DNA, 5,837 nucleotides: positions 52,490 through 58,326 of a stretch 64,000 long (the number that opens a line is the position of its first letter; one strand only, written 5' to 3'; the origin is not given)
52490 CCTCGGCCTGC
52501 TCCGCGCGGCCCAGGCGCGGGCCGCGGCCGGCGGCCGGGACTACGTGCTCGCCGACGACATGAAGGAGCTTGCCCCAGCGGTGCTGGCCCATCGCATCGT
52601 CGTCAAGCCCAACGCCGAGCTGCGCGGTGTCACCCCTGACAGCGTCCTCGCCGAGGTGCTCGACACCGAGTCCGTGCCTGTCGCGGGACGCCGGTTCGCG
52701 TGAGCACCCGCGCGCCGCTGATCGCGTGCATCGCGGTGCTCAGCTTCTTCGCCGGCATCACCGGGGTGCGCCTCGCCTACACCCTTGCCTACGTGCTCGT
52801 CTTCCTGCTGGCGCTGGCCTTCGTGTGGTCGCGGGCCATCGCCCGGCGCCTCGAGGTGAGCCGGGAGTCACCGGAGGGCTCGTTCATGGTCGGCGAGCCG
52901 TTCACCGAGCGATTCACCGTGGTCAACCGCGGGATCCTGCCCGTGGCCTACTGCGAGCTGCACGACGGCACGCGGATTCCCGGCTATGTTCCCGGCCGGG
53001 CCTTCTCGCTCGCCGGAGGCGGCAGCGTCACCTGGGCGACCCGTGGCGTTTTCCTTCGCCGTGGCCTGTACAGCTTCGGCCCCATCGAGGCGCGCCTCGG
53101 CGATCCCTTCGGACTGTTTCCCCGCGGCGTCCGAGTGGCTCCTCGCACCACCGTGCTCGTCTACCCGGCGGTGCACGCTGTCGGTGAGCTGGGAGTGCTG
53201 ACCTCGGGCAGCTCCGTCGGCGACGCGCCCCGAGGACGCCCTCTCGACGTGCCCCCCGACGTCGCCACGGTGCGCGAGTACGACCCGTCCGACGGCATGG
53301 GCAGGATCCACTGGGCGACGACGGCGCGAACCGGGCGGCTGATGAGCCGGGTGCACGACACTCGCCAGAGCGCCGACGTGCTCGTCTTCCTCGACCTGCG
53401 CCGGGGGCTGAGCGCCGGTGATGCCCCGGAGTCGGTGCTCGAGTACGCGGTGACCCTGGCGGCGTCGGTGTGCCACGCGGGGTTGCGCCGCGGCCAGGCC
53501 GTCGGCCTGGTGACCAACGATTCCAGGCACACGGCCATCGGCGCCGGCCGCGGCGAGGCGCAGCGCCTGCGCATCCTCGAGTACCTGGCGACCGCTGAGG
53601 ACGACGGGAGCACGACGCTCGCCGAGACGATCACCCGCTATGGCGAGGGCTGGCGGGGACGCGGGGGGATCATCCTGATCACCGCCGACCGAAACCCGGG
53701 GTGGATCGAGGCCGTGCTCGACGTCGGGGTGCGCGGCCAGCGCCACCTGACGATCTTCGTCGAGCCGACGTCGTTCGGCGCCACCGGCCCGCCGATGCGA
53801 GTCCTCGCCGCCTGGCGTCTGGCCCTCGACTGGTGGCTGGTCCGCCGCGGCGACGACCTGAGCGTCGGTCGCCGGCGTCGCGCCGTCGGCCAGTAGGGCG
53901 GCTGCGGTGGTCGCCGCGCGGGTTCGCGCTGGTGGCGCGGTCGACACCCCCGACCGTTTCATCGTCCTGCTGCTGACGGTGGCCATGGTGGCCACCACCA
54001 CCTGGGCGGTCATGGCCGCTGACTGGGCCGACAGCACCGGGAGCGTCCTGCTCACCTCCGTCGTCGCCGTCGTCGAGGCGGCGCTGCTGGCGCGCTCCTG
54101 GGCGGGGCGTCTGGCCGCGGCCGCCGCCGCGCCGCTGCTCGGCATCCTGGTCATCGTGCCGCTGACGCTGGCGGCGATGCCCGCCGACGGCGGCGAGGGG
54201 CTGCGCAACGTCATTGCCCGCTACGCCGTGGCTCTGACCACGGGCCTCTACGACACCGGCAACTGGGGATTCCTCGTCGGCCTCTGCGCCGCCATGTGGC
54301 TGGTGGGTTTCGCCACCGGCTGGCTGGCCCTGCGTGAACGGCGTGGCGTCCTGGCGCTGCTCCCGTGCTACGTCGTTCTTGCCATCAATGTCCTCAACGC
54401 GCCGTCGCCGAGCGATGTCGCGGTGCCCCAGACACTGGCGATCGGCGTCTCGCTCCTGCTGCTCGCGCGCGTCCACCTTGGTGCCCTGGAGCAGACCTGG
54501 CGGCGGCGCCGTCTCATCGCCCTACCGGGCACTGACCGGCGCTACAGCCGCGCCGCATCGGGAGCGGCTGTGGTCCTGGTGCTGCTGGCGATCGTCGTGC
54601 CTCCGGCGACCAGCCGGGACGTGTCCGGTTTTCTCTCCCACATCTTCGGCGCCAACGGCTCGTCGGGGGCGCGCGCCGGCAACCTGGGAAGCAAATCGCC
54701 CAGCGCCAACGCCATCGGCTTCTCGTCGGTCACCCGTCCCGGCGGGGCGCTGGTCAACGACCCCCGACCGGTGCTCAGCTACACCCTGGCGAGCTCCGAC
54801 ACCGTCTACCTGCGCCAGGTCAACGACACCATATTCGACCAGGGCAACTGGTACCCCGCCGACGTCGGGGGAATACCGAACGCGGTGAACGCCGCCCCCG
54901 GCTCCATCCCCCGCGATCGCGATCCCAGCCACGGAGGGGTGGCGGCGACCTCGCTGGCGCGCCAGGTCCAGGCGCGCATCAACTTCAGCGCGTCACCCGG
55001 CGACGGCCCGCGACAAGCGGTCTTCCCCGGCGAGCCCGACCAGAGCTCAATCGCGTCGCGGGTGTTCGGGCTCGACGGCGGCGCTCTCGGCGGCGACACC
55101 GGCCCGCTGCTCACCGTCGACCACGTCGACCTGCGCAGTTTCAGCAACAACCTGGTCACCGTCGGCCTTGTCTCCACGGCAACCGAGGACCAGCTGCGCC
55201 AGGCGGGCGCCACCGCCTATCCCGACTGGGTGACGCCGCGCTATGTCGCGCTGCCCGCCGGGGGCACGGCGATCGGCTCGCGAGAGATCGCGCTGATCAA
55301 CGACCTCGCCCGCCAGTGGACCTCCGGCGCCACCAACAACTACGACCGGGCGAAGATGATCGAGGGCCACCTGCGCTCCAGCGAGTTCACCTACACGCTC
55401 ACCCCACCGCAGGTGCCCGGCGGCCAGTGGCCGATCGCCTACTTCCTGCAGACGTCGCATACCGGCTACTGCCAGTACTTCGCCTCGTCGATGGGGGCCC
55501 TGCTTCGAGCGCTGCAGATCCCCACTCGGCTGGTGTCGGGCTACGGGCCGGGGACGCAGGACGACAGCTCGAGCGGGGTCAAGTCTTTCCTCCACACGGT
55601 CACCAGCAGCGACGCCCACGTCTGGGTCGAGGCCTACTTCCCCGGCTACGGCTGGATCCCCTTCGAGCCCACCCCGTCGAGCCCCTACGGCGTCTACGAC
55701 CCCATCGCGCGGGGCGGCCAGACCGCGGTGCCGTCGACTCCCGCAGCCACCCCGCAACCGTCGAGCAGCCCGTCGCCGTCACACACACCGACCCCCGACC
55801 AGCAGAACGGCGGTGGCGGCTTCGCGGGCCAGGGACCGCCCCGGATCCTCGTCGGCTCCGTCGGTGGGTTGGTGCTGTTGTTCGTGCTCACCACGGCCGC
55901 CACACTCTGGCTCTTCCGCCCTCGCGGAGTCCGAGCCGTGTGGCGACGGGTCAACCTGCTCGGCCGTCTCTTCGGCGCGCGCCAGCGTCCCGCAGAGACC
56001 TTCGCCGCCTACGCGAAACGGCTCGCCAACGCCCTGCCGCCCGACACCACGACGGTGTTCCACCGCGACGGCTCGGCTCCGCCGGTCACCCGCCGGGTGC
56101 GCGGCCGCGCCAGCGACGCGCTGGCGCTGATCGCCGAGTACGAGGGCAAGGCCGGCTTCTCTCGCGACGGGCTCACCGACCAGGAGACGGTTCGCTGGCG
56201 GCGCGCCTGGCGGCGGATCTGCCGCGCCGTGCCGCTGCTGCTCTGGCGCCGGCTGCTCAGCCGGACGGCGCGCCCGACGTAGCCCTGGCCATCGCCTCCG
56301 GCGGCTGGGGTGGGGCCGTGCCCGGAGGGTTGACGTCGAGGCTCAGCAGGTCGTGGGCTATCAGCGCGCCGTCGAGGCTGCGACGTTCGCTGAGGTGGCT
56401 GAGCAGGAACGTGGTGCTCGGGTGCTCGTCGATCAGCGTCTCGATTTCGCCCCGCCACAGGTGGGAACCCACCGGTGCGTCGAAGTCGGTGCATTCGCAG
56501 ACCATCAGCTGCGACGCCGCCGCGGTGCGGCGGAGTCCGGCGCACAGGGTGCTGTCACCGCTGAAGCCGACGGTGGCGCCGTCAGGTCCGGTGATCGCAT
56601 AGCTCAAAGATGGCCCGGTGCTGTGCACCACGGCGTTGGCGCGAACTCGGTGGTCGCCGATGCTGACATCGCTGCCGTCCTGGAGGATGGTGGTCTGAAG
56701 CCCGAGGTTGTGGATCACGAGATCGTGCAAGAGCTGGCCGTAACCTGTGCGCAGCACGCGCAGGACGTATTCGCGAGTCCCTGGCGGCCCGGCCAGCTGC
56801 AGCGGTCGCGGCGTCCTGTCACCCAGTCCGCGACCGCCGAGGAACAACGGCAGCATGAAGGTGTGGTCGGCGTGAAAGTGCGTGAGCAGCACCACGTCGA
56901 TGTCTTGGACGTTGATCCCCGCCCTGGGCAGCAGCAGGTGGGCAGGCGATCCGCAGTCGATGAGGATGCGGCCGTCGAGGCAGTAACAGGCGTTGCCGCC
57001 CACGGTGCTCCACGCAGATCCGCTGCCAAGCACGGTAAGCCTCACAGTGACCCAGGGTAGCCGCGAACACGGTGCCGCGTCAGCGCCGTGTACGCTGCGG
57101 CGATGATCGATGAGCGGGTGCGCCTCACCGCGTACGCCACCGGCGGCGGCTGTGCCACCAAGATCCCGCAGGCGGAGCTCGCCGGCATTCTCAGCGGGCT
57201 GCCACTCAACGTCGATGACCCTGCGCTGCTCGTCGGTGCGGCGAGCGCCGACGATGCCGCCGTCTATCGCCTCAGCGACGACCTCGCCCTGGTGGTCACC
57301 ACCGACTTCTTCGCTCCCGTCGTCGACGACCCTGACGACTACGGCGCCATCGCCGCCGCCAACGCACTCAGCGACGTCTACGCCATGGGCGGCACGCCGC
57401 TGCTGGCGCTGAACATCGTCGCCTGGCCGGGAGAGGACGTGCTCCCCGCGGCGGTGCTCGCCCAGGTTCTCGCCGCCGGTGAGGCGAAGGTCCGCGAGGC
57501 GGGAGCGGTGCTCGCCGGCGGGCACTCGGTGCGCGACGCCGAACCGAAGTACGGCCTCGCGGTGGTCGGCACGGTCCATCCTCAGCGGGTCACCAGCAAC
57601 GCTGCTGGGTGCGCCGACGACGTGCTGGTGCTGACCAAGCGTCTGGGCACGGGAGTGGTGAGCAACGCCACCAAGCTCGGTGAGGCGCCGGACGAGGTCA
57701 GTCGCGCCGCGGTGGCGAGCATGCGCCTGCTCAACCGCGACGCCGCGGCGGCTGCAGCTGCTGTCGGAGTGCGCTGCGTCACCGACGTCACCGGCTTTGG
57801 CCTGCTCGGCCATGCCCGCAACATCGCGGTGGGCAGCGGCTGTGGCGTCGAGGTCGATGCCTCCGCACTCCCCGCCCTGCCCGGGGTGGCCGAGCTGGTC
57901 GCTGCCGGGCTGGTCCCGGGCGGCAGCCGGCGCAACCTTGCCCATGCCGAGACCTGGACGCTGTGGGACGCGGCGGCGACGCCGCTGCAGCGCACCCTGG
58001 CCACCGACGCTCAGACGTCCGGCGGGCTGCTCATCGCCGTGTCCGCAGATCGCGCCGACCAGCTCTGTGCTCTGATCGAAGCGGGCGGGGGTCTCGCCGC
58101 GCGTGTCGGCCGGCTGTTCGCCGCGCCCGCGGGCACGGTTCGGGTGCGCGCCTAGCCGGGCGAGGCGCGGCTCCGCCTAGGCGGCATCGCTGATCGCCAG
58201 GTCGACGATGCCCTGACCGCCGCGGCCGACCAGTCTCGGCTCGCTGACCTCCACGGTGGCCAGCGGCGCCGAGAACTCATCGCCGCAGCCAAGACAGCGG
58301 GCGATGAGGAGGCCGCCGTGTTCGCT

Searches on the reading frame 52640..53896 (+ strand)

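Call 103: search_protein_families(library=pfam, proteins=[window:52640-53896:+], max_evalue=0.001)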
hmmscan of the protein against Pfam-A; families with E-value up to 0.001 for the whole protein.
window:52640-53896:+ (418 aa): 1 family
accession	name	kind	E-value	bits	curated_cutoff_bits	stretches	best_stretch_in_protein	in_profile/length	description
PF01882.25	DUF58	-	2.6e-15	56.7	23.4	1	211-350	2-142/216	Protein of unknown function DUF58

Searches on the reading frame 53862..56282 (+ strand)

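Call 11: search_protein_families(library=pfam, proteins=[window:53862-56282:+], max_evalue=0.001)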
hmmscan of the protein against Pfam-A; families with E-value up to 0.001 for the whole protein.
window:53862-56282:+ (806 aa): 2 families
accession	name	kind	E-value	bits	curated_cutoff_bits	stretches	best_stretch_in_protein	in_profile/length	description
PF01841.26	Transglut_core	-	4.9e-25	88.4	23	1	481-603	2-108/108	Transglutaminase-like superfamily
PF11992.13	TgpA_N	-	5.3e-11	42.5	30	1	63-338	23-253/333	TgpA N-terminal domain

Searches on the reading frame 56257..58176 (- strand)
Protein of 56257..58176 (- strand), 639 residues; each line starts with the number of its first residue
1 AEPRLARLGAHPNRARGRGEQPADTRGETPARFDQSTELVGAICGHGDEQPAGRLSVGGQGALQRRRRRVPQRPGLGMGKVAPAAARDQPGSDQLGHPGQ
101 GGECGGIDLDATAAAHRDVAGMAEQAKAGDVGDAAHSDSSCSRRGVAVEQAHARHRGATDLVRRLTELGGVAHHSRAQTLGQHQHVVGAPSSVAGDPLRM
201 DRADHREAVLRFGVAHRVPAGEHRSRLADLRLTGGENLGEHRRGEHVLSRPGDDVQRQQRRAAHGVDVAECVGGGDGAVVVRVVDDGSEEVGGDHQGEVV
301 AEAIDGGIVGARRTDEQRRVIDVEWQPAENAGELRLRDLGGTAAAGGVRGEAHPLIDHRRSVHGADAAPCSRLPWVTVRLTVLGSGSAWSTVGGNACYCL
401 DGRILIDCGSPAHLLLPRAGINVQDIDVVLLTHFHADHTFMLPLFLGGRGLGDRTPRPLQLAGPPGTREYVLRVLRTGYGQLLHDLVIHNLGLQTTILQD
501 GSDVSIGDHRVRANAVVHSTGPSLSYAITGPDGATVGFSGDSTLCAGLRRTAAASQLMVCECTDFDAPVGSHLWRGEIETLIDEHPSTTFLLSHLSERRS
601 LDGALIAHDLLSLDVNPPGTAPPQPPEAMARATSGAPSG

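Call 11: search_protein_families(library=pfam, proteins=[window:56257-58176:-], max_evalue=0.001)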
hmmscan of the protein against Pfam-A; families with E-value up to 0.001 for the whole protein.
window:56257-58176:- (639 aa): 3 families
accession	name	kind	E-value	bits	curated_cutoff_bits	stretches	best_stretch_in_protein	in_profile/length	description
PF12706.13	Lactamase_B_2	-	6.9e-12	45.8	27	1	403-587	2-192/200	Beta-lactamase superfamily domain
PF00753.33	Lactamase_B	-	8.2e-10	39.4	22.7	1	401-530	15-148/196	Metallo-beta-lactamase superfamily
PF23023.1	Anti-Pycsar_Apyc1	-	4.1e-05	23.6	50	1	379-439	4-67/250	Anti-Pycsar protein Apyc1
